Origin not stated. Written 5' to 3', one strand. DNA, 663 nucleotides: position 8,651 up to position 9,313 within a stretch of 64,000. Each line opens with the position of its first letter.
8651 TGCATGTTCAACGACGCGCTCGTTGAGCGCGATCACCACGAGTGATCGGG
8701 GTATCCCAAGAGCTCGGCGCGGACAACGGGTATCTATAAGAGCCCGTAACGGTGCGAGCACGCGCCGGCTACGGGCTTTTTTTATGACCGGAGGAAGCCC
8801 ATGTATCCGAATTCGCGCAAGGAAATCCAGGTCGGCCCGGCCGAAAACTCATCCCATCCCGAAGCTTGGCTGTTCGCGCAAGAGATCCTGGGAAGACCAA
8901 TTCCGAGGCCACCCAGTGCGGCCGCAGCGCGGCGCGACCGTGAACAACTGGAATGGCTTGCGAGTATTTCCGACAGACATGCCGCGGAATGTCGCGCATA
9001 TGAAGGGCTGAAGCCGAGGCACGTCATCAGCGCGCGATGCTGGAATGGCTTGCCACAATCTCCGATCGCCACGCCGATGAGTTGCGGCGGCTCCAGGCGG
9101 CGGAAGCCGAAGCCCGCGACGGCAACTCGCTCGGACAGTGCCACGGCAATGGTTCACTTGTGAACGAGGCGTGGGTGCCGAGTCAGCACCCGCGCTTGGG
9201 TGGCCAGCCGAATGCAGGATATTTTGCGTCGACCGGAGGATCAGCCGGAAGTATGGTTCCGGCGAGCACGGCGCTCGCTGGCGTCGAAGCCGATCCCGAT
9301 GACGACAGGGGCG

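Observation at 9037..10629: Polymorphic-toxin-like protein with no recognisable trafficking domain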

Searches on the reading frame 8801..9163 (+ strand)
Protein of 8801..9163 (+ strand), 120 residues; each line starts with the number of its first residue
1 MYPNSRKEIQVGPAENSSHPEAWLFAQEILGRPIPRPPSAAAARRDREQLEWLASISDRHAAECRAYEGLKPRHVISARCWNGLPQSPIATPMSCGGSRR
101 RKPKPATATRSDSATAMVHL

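Call 54: search_protein_families(library=phrogs, proteins=[window:8801-9163:+], max_evalue=1)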
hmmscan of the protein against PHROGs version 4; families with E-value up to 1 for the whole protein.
window:8801-9163:+ (120 aa): 0 families

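Call 55: search_protein_families(library=ncbifam, proteins=[window:8801-9163:+], max_evalue=1)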
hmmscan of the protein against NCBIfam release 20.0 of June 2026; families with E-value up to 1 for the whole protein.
window:8801-9163:+ (120 aa): 0 families
